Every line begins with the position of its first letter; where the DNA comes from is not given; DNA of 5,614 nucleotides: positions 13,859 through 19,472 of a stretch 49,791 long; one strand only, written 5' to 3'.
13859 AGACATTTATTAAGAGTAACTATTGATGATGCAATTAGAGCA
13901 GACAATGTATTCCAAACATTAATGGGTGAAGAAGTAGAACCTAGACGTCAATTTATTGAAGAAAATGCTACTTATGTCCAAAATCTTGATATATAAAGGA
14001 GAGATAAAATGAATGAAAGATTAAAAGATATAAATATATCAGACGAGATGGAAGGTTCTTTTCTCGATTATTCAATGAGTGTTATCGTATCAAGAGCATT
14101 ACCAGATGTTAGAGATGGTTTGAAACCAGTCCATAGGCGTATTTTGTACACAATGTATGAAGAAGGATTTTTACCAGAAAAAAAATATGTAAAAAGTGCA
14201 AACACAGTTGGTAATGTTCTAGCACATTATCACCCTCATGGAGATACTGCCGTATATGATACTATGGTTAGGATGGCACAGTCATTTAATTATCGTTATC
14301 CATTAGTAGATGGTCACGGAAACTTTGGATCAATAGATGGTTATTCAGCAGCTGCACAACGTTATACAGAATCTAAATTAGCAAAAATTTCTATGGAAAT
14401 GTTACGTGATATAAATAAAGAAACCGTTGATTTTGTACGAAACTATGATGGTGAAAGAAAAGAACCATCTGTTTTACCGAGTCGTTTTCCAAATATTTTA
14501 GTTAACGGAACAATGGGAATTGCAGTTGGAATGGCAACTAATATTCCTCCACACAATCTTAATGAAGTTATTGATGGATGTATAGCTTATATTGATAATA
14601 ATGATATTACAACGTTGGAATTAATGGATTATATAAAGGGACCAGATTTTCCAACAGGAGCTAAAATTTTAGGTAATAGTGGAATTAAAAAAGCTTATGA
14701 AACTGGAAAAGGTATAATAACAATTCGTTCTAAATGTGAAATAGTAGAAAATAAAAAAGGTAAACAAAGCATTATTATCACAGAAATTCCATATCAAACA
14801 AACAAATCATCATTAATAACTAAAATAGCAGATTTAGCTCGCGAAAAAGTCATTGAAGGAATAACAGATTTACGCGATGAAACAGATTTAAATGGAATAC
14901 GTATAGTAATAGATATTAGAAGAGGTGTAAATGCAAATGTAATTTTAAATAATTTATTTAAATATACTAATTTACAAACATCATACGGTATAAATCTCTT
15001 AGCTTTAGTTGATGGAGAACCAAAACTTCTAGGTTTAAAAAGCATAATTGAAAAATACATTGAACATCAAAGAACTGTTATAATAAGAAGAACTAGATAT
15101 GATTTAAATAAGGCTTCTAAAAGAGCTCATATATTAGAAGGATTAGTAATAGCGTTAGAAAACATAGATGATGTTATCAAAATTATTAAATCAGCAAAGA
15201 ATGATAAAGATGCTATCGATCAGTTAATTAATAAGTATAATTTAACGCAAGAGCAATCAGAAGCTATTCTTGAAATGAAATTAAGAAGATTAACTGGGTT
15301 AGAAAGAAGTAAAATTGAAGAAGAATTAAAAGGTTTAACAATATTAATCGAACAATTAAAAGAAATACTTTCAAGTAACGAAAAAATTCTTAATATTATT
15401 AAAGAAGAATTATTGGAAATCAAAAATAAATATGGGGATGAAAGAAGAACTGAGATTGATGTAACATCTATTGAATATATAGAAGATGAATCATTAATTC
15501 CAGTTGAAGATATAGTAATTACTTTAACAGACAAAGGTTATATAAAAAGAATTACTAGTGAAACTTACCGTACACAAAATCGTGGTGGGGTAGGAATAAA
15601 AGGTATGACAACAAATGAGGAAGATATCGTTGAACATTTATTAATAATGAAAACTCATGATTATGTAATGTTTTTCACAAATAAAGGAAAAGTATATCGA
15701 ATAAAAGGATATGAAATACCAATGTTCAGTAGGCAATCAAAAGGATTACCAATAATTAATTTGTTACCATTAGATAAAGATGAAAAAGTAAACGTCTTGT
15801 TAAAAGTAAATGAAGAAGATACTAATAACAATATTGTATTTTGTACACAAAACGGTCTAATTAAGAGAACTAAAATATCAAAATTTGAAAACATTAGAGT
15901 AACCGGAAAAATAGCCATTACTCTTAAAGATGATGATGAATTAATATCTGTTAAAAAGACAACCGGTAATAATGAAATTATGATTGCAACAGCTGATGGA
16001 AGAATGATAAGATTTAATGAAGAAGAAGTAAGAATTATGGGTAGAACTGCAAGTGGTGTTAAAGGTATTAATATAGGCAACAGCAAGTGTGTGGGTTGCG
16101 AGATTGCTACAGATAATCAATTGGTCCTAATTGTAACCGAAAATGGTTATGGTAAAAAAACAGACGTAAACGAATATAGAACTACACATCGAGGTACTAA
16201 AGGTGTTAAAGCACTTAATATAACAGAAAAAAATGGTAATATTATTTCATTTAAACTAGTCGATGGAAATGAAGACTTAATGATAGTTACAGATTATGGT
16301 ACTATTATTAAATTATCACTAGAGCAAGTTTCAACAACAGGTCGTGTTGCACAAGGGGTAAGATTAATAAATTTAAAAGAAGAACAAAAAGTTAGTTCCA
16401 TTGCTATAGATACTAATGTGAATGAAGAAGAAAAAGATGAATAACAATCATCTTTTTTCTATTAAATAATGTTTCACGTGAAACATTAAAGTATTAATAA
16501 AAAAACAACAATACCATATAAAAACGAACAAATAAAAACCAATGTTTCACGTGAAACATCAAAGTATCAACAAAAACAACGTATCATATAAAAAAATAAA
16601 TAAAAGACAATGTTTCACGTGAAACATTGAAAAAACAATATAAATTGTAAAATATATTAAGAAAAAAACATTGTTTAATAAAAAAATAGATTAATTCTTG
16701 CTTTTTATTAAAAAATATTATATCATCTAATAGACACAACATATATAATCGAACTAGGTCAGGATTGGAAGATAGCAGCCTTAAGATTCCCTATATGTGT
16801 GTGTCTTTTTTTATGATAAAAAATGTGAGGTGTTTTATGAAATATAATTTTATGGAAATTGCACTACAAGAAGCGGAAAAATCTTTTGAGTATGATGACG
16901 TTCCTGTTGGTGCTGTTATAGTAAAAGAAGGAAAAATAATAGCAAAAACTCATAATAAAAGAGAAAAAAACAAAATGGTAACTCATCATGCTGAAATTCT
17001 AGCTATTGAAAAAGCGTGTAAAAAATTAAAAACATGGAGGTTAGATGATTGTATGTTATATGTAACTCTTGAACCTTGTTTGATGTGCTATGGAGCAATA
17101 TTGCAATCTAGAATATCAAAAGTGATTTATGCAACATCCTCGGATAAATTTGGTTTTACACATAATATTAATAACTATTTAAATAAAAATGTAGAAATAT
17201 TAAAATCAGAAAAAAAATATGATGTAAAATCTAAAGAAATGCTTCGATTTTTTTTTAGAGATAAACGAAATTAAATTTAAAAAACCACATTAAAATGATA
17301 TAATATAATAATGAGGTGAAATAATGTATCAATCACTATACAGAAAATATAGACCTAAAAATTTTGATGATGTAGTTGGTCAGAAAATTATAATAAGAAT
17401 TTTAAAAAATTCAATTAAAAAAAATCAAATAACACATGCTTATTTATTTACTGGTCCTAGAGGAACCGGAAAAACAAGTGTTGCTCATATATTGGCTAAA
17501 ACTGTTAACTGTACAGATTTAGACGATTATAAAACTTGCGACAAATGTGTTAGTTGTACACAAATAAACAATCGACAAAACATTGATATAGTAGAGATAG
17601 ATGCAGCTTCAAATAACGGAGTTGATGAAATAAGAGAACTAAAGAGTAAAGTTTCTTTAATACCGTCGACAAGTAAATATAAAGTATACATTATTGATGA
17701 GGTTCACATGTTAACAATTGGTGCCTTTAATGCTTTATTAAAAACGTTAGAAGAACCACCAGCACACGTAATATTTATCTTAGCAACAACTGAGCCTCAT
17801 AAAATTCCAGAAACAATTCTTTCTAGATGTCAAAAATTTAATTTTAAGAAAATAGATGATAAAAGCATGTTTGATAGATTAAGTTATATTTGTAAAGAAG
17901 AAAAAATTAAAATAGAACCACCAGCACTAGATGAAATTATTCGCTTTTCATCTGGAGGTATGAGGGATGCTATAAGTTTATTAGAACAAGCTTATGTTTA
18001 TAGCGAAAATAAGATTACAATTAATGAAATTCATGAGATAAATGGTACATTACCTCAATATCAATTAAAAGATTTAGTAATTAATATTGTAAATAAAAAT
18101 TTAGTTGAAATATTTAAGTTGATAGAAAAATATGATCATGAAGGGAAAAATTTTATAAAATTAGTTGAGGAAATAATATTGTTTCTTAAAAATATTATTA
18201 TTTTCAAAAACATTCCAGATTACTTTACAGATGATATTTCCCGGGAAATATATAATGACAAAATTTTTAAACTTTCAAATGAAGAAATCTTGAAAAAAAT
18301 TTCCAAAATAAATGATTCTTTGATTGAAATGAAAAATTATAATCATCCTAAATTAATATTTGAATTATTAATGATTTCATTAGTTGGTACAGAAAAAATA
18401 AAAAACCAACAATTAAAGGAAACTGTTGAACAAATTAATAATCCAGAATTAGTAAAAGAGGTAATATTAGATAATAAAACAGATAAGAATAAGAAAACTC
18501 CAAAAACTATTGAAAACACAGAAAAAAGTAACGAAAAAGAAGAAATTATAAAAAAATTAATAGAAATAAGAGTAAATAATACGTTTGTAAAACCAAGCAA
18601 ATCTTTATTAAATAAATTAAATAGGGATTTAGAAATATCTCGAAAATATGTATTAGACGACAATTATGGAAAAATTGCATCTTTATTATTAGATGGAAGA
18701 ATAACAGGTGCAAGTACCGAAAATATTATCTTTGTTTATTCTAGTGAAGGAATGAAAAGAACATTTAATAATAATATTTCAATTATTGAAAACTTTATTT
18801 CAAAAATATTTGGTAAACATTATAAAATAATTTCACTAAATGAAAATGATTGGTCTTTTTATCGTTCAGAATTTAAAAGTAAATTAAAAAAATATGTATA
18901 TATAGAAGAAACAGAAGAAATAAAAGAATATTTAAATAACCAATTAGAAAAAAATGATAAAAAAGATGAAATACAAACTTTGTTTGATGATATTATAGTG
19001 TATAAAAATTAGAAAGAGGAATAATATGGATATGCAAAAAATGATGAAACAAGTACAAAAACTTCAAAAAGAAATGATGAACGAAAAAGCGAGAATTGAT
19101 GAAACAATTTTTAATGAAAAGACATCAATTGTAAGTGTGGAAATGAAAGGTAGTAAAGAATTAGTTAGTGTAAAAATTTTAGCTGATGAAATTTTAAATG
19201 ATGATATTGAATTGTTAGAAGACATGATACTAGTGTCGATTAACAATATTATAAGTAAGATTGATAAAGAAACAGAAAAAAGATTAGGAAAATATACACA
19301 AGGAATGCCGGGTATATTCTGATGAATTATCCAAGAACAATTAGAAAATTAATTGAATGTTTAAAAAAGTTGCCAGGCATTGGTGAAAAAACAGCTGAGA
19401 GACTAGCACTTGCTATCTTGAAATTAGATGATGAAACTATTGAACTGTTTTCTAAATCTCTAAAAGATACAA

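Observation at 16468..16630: Three perfect consensus parS sites arrayed in a ~70-bp tandem repeat in the gyrA-ffs intergenic region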

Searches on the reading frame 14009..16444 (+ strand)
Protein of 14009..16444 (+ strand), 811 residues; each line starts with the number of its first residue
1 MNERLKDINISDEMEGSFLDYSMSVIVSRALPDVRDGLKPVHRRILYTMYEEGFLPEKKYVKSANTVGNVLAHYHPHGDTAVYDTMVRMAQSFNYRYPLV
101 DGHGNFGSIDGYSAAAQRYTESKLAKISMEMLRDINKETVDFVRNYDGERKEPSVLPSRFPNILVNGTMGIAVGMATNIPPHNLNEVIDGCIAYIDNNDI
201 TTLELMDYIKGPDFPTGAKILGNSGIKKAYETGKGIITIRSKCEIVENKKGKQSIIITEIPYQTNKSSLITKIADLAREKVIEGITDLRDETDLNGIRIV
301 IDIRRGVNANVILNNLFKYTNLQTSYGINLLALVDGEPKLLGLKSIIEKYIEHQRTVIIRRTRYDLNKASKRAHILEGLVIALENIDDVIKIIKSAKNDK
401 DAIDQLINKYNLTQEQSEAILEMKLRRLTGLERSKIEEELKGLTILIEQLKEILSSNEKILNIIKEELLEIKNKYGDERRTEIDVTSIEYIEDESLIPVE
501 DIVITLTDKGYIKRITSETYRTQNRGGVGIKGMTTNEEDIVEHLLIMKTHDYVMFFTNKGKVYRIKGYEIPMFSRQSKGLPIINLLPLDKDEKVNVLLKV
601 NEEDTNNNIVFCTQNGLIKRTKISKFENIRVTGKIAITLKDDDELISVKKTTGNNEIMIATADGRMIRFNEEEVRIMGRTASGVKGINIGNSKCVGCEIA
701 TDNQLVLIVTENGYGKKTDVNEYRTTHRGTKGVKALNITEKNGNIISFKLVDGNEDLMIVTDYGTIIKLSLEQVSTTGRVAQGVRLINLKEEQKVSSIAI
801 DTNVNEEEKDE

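Call 9: search_protein_families(library=pfam, proteins=[window:14009-16444:+])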
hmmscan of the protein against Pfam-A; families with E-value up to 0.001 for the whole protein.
window:14009-16444:+ (811 aa): 2 families
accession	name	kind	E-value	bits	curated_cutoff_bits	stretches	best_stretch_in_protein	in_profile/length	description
PF00521.26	DNA_topoisoIV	-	2.4e-167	557.6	31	1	29-468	1-431/432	DNA gyrase/topoisomerase IV, subunit A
PF03989.18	DNA_gyraseA_C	-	3.4e-72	238.1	27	6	705-751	2-47/48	DNA gyrase C-terminal domain, beta-propeller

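Call 12: find_encoding_contigs(protein=window:14009-16444:+, flank=5000, max_places=6)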
Protein window:14009-16444:+ (811 aa): no gene with exactly this product is on record in the collection.

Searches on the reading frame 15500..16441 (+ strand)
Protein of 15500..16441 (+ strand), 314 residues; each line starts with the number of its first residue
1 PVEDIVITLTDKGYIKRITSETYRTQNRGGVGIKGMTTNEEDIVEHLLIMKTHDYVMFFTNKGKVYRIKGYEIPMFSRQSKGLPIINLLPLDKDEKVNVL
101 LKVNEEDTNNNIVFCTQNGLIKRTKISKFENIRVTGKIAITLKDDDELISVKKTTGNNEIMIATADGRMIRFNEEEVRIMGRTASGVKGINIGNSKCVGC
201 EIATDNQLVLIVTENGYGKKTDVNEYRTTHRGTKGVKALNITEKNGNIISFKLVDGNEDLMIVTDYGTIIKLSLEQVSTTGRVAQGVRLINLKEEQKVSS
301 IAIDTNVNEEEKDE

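Call 26: find_related_loci(query=window:15500-16441:+, collection=metagenome_contigs, flank=3000)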
Query window:15500-16441:+ (314 aa) in metagenome_contigs; peptide patterns used: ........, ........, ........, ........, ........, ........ (x = any residue, [..] = any of these).
600 stretches matched a pattern (row limit reached: there are more); 536 encode a relative of the query (tblastn E <= 1e-3); the best 80 are kept; 80 distinct loci.
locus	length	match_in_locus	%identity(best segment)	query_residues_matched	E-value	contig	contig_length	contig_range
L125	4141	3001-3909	81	1-303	2e-169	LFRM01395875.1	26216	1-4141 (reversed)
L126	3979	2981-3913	69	1-314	2e-155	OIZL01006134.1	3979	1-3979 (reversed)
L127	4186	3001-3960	69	1-314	1e-151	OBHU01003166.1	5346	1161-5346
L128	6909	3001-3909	72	1-303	3e-150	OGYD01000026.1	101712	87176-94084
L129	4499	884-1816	69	1-314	4e-153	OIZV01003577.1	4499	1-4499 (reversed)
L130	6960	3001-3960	69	1-314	3e-150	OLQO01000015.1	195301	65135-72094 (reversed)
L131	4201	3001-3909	72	1-303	4e-152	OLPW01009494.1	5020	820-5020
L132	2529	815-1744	72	1-313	2e-159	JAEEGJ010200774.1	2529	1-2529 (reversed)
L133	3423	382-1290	70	1-303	1e-154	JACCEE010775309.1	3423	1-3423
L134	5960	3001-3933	68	1-314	2e-145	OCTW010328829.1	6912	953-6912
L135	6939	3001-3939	68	1-313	6e-145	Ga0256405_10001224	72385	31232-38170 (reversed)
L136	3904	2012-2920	68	1-314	5e-148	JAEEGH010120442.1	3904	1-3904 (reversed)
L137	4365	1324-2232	68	1-314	7e-147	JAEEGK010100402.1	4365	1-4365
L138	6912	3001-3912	63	1-303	4e-129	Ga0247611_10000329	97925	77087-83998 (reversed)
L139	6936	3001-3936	61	1-314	3e-128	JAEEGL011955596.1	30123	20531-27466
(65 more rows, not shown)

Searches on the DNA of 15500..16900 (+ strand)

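Call 30: search_rna_families(sources=[L125, L126, L127, L128, L129, L130, L131, L132, L133, L134, L135, L136, L137, L138, L139, L140, L141, L142, L143, L144], threshold=gathering)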
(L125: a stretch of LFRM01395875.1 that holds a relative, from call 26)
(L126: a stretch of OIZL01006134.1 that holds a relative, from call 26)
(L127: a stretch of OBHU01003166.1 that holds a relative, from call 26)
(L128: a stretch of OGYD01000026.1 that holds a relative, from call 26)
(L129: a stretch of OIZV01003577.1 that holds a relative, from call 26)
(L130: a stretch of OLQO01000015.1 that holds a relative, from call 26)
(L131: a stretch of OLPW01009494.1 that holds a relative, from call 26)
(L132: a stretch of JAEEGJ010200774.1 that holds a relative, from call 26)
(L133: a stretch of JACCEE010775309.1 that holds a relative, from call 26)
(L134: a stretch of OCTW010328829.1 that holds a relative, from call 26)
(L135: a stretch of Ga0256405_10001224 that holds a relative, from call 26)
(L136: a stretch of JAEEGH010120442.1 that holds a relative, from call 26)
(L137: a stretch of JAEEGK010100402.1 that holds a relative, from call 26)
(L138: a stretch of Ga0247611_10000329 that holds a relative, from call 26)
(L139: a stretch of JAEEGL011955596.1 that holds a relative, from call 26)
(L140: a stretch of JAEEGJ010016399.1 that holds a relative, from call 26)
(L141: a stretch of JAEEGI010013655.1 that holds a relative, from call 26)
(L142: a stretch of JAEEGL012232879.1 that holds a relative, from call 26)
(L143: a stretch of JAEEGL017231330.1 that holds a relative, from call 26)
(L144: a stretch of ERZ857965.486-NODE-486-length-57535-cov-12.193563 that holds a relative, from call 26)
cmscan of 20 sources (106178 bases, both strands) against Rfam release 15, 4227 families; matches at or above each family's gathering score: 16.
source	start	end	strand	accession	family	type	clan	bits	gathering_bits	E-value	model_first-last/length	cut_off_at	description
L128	4340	4438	+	RF00169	Bacteria_small_SRP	Gene;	CL00003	62.9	40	2.7e-11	1-97/97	no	Bacterial small signal recognition particle RNA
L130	4344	4442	+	RF00169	Bacteria_small_SRP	Gene;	CL00003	62.9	40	2.7e-11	1-97/97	no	Bacterial small signal recognition particle RNA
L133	2240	2336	+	RF00169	Bacteria_small_SRP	Gene;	CL00003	61.2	40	8e-11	1-97/97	no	Bacterial small signal recognition particle RNA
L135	4153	4250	+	RF00169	Bacteria_small_SRP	Gene;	CL00003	60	40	1.8e-10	1-97/97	no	Bacterial small signal recognition particle RNA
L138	4604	4693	+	RF00169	Bacteria_small_SRP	Gene;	CL00003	60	40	1.7e-10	1-97/97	no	Bacterial small signal recognition particle RNA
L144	4735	4832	+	RF00169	Bacteria_small_SRP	Gene;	CL00003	59.8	40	2e-10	1-97/97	no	Bacterial small signal recognition particle RNA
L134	4150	4235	+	RF00169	Bacteria_small_SRP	Gene;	CL00003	59.6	40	2.3e-10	1-97/97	no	Bacterial small signal recognition particle RNA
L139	4245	4335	+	RF00169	Bacteria_small_SRP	Gene;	CL00003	57.4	40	9.3e-10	1-97/97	no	Bacterial small signal recognition particle RNA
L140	4121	4211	+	RF00169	Bacteria_small_SRP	Gene;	CL00003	57.4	40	9.3e-10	1-97/97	no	Bacterial small signal recognition particle RNA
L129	2282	2379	+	RF00169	Bacteria_small_SRP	Gene;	CL00003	57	40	1.3e-09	1-97/97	no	Bacterial small signal recognition particle RNA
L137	2871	2967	+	RF00169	Bacteria_small_SRP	Gene;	CL00003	56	40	2.4e-09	1-97/97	no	Bacterial small signal recognition particle RNA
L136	3559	3655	+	RF00169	Bacteria_small_SRP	Gene;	CL00003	55.4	40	3.6e-09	1-97/97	no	Bacterial small signal recognition particle RNA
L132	2085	2170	+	RF00169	Bacteria_small_SRP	Gene;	CL00003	54.5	40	6.2e-09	1-97/97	no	Bacterial small signal recognition particle RNA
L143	4089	4168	+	RF00169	Bacteria_small_SRP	Gene;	CL00003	52.1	40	2.9e-08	1-97/97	no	Bacterial small signal recognition particle RNA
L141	4715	4811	+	RF00169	Bacteria_small_SRP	Gene;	CL00003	51.2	40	5.1e-08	1-97/97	no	Bacterial small signal recognition particle RNA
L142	4715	4811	+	RF00169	Bacteria_small_SRP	Gene;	CL00003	51.2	40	5.1e-08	1-97/97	no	Bacterial small signal recognition particle RNA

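Call 31: search_rna_families(sources=[L145, L146, L147, L148, L149, L150, L151, L152, L153, L154, L155, L156, L157, L199], threshold=gathering)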
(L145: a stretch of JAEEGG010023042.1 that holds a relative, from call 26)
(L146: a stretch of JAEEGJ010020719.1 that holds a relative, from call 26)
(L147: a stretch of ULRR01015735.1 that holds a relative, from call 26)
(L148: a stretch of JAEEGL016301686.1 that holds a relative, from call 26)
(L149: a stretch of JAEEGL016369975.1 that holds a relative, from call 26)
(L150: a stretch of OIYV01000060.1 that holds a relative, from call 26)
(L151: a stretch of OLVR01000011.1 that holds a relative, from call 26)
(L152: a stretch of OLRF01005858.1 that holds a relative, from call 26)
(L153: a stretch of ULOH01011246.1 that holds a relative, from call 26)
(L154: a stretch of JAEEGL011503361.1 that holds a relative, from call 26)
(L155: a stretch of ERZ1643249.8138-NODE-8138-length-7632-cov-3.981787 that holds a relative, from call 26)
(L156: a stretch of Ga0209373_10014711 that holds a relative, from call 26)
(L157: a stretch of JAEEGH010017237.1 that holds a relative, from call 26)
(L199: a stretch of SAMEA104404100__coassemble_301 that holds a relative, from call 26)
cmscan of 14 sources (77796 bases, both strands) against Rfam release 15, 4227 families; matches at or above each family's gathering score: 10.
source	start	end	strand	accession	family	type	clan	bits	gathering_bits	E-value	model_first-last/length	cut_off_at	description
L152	399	568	+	RF01699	Clostridiales-1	Gene; sRNA;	-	128.8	48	4.7e-29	1-166/166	no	Clostridiales-1 RNA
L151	4741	4838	+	RF00169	Bacteria_small_SRP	Gene;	CL00003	64.5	40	7.3e-12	1-97/97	no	Bacterial small signal recognition particle RNA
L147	4478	4575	+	RF00169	Bacteria_small_SRP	Gene;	CL00003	61.9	40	3.8e-11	1-97/97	no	Bacterial small signal recognition particle RNA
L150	4564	4660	+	RF00169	Bacteria_small_SRP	Gene;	CL00003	58.9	40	2.7e-10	1-97/97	no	Bacterial small signal recognition particle RNA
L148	4090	4183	+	RF00169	Bacteria_small_SRP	Gene;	CL00003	58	40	4.6e-10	1-97/97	no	Bacterial small signal recognition particle RNA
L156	1568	1665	+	RF00169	Bacteria_small_SRP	Gene;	CL00003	57.5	40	6.5e-10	1-97/97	no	Bacterial small signal recognition particle RNA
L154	1580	1676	+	RF00169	Bacteria_small_SRP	Gene;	CL00003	55.8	40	1.9e-09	1-97/97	no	Bacterial small signal recognition particle RNA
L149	4103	4183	+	RF00169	Bacteria_small_SRP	Gene;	CL00003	51.6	40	2.9e-08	1-97/97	no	Bacterial small signal recognition particle RNA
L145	4693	4790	+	RF00169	Bacteria_small_SRP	Gene;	CL00003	51.4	40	3.3e-08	1-97/97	no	Bacterial small signal recognition particle RNA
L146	1697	1794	+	RF00169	Bacteria_small_SRP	Gene;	CL00003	51.4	40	3.3e-08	1-97/97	no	Bacterial small signal recognition particle RNA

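Call 64: search_rna_families(source=window, start=16380, end=16900, threshold=evalue, max_evalue=1)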
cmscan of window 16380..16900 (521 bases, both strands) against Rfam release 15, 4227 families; matches with E-value up to 1: 2.
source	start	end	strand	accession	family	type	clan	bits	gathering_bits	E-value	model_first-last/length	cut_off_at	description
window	16728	16813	+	RF00169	Bacteria_small_SRP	Gene;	CL00003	59.2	40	1.5e-12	1-97/97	no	Bacterial small signal recognition particle RNA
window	16418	16459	+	RF00323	snoR79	Gene; snRNA; snoRNA; CD-box;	-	17.6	80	0.89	1-65/65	no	Small nucleolar RNA R79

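Call 66: search_dna_similar(query=window:16440-16730:+, collection=plasmids, mode=distant, max_rows=10, max_evalue=0.001)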
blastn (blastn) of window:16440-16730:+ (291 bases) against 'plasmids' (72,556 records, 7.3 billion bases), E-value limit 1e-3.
No match.

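Call 67: search_dna_similar(query=window:16440-16730:+, collection=phages, mode=distant, max_rows=10, max_evalue=0.001)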
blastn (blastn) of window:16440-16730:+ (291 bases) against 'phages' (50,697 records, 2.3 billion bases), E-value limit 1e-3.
No match.
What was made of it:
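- On Plasmid-type tandem centromere (sopC-like): There is no plasmid or phage similarity (calls 66, 67).
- Closest known: F-plasmid sopC-type plasmid centromeres. Different: It has no similarity to any plasmid or phage record (calls 66, 67).
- Tried and rejected: The array has no similarity to plasmid or phage records (calls 66, 67).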

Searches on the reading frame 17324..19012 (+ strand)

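Call 9: search_protein_families(library=pfam, proteins=[window:17324-19012:+])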
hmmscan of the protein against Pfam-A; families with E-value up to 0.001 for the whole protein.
window:17324-19012:+ (562 aa): 12 families
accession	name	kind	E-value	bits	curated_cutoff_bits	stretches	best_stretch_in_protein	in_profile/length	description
PF13177.12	DNA_pol3_delta2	-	7.6e-49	166.2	27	1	20-177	2-160/161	DNA polymerase III, delta subunit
PF00004.35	AAA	-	6.2e-13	49.8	21.2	1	41-173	2-127/131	ATPase family associated with various cellular activities (AAA)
PF22608.2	DNAX_ATPase_lid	-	4.1e-11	42.9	27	1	184-228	4-48/49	DNA polymerase III clamp loader subunit, ATPase lid domain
PF21960.2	RCF1-5-like_lid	-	2.1e-08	34.4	27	1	185-223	2-41/43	RCF1/5-like, AAA+ ATPase lid domain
PF25361.1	AAA_lid_RFC1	-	6e-07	29.3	34.9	1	184-234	6-55/59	RFC1-like, AAA+ ATPase lid domain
PF05496.18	RuvB_N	-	1.3e-06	28.7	27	1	10-63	2-59/159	Holliday junction DNA helicase RuvB P-loop domain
PF06068.19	TIP49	-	1e-05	25.4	23.8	0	121-155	277-310/347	TIP49 P-loop domain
PF13401.12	AAA_22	-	2.2e-05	25.2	27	1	41-154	9-121/130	AAA domain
PF07728.20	AAA_5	-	8.3e-05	23.1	22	1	41-147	3-95/139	AAA domain (dynein-related subfamily)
PF13604.12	AAA_30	-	0.00012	22.4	27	0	41-152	22-122/191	AAA domain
PF16193.11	AAA_assoc_2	-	0.00042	21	34.3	0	192-236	2-51/81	AAA C-terminal domain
PF13245.12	AAA_19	-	0.00051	20.7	25.1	0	38-152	12-123/134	AAA domain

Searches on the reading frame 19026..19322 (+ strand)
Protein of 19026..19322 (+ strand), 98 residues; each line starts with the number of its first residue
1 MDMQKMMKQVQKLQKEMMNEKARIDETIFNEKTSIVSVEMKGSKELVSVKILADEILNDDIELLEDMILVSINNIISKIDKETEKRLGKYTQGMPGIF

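Call 9: search_protein_families(library=pfam, proteins=[window:19026-19322:+])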
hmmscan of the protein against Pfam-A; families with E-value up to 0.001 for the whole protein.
window:19026-19322:+ (98 aa): 1 family
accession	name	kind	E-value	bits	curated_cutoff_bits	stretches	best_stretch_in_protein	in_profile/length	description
PF02575.21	YbaB_DNA_bd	-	3.4e-16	59.6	25.5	1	7-94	1-90/91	YbaB/EbfC DNA-binding family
